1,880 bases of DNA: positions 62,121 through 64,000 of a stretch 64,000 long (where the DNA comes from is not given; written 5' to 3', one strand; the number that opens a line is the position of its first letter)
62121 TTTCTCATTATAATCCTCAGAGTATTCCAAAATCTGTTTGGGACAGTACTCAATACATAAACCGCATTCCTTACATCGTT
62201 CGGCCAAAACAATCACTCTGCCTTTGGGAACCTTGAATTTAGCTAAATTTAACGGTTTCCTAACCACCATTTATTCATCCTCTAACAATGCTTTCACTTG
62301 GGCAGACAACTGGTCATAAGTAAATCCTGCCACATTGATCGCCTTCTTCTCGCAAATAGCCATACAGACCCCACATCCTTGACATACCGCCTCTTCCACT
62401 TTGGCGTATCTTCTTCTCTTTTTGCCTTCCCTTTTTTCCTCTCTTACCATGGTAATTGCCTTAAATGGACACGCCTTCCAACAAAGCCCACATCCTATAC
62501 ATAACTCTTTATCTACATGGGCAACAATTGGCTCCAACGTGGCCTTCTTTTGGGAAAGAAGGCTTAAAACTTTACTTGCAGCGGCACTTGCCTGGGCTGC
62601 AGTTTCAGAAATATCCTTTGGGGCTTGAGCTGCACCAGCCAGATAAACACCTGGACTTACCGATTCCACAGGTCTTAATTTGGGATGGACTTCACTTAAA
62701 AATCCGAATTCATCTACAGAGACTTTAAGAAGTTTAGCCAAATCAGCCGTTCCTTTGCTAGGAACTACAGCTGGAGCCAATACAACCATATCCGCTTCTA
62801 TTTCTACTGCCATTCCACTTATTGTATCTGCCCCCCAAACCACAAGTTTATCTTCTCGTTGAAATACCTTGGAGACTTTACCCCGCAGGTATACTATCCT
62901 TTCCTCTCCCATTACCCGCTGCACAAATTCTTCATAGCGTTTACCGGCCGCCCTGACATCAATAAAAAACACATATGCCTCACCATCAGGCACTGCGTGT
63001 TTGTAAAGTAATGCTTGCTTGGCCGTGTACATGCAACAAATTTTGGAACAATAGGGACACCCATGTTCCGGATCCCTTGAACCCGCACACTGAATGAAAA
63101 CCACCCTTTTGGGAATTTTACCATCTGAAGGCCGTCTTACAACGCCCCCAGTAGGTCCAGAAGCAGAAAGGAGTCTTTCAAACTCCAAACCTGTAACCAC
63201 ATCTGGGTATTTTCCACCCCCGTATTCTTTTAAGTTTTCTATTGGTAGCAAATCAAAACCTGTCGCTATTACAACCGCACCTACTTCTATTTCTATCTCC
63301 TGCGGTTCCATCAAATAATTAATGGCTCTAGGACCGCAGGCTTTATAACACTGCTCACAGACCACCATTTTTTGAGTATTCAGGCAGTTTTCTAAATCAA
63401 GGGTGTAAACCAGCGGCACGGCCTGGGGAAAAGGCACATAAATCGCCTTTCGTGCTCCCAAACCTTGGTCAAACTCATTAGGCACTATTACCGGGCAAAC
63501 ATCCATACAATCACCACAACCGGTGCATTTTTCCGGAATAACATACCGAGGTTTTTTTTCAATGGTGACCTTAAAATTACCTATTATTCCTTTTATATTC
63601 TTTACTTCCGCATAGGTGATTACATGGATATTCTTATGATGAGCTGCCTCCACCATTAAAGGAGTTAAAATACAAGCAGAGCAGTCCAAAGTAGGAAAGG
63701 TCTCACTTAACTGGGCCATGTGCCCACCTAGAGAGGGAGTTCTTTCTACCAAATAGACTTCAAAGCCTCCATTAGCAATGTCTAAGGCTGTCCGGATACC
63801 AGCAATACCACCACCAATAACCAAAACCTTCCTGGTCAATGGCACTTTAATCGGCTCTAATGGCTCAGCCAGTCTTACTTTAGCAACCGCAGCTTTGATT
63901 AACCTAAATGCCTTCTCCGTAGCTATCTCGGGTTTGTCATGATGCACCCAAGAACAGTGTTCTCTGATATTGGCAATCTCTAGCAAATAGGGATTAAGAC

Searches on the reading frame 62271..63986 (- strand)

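Call 59: search_protein_families(library=pfam, proteins=[window:62271-63986:-], max_evalue=0.00001)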
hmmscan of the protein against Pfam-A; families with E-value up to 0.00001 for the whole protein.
window:62271-63986:- (571 aa): 13 families
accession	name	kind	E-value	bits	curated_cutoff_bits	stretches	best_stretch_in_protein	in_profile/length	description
PF12838.12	Fer4_7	-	2.5e-16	60.3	27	1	496-549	2-52/52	4Fe-4S dicluster domain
PF00037.32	Fer4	-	5e-14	51.9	21.1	1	490-512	2-24/24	4Fe-4S binding domain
PF13237.11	Fer4_10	-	3.7e-13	49.6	25.5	1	491-545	4-52/53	4Fe-4S dicluster domain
PF14697.11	Fer4_21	-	1.6e-11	44.6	35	1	489-550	1-57/59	4Fe-4S dicluster domain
PF07992.20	Pyr_redox_2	-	2e-11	44.3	26.1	1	53-149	2-85/291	Pyridine nucleotide-disulphide oxidoreductase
PF12837.12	Fer4_6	-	3.4e-09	36.7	25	1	488-511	1-24/24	4Fe-4S binding domain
PF25160.1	LdpA_Fe-S-bd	-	1.2e-08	35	27.6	0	490-514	22-46/49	LdpA Fe-S cluster-binding domain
PF13187.11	Fer4_9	-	8.8e-08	32.5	27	1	496-550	2-52/52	4Fe-4S dicluster domain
PF12831.13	FAD_oxidored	-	1.5e-07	31.5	27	1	54-91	2-39/416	FAD dependent oxidoreductase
PF12797.12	Fer4_2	-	7e-07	29.2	24.5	0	147-166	3-22/22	4Fe-4S binding domain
PF00890.30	FAD_binding_2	-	1.2e-06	28.5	20.4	1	54-91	2-39/414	FAD binding domain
PF01266.30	DAO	-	3.5e-06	27.2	27.9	0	53-88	1-36/353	FAD dependent oxidoreductase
PF13183.11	Fer4_8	-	5.6e-06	27.2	27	0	495-548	4-67/68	4Fe-4S dicluster domain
